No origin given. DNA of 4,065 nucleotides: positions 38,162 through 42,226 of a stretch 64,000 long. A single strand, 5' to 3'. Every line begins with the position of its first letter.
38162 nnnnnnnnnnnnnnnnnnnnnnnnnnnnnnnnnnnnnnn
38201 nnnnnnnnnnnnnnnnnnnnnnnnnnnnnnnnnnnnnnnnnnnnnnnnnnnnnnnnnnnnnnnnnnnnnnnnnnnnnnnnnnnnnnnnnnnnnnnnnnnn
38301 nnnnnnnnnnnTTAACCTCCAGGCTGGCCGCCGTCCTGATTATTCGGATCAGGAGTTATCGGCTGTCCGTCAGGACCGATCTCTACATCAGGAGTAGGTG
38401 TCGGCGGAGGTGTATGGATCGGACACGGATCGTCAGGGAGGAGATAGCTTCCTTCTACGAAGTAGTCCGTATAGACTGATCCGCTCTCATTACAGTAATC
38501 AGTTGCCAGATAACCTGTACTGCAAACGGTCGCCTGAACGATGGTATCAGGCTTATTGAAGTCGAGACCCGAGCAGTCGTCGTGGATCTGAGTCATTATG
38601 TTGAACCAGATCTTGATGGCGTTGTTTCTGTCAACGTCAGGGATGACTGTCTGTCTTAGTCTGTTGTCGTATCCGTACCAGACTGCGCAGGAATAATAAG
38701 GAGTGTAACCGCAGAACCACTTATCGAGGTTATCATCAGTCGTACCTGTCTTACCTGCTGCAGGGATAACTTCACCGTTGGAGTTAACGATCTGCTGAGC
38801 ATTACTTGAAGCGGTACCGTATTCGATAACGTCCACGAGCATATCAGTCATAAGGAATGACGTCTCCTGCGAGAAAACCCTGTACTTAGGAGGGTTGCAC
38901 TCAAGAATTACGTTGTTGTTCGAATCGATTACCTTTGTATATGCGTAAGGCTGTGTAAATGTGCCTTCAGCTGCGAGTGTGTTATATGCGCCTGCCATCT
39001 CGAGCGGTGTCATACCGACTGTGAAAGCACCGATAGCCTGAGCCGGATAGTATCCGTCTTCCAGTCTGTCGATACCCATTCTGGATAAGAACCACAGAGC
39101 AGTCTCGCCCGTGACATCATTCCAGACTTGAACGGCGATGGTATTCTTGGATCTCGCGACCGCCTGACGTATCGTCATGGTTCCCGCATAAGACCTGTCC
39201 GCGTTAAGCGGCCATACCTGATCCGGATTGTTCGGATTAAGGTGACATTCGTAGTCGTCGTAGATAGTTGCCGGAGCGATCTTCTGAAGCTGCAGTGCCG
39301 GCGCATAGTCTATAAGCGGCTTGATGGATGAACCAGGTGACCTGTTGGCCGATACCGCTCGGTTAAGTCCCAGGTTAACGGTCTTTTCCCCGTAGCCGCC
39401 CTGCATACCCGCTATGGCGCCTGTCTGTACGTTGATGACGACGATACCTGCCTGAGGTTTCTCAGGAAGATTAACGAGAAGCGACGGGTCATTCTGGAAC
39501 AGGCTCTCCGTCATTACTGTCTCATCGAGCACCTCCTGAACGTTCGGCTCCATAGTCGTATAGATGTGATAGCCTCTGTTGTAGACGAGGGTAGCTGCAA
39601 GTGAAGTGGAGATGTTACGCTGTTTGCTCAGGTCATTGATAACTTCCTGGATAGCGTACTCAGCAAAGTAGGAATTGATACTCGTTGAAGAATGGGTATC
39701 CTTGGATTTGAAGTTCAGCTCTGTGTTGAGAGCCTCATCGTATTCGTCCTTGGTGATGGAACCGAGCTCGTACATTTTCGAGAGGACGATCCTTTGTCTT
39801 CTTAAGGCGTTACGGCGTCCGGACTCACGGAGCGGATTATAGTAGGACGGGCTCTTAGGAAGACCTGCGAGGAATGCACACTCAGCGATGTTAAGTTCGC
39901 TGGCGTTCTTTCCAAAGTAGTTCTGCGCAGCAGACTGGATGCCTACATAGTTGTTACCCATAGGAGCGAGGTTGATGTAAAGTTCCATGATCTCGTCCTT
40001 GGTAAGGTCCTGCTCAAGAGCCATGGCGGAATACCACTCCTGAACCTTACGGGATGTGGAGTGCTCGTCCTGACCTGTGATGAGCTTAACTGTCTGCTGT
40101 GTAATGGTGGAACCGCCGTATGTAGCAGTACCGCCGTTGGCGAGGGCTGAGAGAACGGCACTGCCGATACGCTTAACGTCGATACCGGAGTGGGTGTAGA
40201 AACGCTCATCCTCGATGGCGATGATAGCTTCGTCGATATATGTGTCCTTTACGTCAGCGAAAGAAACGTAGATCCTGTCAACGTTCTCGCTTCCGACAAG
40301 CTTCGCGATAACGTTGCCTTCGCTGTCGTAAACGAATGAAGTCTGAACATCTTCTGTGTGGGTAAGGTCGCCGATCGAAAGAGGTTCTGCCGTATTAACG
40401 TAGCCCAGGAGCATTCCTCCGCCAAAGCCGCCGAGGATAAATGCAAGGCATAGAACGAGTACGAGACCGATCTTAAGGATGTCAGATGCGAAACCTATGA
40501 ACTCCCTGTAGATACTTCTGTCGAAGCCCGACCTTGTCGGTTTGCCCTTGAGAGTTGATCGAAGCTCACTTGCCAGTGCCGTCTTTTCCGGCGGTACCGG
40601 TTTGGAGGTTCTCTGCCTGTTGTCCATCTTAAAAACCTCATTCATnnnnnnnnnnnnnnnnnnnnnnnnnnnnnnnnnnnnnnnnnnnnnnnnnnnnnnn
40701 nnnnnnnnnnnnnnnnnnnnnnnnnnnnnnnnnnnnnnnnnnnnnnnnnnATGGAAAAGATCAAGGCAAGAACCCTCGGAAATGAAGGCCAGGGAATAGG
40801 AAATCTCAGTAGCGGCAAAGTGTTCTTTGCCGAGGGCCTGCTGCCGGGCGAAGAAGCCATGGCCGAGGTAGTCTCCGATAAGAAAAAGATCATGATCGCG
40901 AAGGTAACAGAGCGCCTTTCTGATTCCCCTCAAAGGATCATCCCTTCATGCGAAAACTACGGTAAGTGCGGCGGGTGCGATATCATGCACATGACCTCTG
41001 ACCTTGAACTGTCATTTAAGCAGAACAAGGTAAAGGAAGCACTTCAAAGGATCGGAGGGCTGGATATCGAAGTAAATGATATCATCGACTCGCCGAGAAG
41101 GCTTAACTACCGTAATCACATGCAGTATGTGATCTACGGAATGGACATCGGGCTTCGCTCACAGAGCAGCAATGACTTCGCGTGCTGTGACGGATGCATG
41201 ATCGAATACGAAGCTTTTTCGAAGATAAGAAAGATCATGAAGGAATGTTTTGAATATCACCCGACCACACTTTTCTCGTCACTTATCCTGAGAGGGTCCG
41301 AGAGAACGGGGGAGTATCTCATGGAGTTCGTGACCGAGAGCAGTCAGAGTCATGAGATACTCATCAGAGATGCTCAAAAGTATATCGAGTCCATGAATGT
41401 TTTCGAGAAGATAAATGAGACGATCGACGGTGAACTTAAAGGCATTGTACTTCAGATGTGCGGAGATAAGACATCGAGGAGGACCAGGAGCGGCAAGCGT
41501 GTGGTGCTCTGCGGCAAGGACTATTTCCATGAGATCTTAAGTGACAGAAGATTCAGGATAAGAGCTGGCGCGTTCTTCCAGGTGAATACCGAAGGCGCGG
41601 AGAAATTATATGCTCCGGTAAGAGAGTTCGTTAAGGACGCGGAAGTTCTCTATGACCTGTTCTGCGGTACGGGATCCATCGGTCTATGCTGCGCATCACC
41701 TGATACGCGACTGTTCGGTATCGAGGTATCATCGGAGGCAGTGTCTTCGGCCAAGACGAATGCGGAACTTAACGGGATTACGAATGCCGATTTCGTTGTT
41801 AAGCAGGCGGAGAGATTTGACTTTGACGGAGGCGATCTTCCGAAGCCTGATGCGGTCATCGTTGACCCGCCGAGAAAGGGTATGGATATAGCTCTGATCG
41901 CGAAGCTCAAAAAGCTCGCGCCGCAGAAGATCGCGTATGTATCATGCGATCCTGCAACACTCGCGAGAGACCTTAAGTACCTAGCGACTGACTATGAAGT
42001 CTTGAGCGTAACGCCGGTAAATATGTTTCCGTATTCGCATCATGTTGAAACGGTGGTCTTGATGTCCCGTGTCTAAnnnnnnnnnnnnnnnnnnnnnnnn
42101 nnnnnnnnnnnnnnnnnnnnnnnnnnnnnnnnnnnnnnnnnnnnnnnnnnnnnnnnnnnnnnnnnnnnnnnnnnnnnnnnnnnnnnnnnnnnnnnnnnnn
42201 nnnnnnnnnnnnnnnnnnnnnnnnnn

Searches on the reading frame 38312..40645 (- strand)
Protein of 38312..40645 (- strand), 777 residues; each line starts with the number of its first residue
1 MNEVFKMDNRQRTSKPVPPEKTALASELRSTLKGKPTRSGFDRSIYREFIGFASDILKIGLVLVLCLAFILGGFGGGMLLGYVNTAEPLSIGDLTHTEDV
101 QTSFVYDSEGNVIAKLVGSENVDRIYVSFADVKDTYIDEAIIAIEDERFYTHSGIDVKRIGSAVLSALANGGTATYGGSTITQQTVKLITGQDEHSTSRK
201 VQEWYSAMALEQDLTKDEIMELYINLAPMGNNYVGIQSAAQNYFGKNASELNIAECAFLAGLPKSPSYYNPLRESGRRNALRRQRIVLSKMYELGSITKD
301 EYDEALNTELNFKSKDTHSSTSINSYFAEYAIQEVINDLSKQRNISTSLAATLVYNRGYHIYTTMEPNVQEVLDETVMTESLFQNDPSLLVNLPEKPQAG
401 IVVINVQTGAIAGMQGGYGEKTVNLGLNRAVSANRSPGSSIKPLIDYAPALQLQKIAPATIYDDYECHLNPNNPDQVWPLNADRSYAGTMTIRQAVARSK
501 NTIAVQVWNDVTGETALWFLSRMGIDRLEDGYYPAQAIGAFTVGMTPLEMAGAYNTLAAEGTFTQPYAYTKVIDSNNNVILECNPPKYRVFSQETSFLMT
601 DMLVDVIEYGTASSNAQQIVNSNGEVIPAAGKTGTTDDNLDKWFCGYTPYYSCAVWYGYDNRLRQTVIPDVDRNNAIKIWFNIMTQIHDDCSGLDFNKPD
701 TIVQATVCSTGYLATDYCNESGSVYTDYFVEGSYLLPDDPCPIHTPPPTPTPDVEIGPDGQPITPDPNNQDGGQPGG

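Call 58: search_protein_families(library=pfam, proteins=[window:38312-40645:-], max_evalue=0.00001)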
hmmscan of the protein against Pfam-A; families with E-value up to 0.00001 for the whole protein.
window:38312-40645:- (777 aa): 2 families
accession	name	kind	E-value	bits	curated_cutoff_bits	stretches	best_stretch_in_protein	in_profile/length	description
PF00912.28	Transgly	-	8.7e-58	195.1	27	1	110-291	2-177/178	Transglycosylase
PF00905.27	Transpeptidase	-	4.3e-27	95.5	22.1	1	400-656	2-272/299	Penicillin binding protein transpeptidase domain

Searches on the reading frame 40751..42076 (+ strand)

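Call 58: search_protein_families(library=pfam, proteins=[window:40751-42076:+], max_evalue=0.00001)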
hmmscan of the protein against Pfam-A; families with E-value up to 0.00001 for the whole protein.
window:40751-42076:+ (441 aa): 5 families
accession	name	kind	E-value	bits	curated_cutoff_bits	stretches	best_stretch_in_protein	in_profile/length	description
PF05958.17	tRNA_U5-meth_tr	-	2e-24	86.7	23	1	245-440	145-356/357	tRNA (Uracil-5-)-methyltransferase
PF13847.12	Methyltransf_31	-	4.1e-09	36.7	27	1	296-357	3-67/145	Methyltransferase domain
PF03602.21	Cons_hypoth95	-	1.7e-07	31.5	24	1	290-401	36-154/182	Conserved hypothetical protein 95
PF13649.12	Methyltransf_25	-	3.1e-06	28.2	27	0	302-361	3-63/97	Methyltransferase domain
PF05175.20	MTS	-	7.6e-06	26.1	23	0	298-374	33-107/170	Methyltransferase small domain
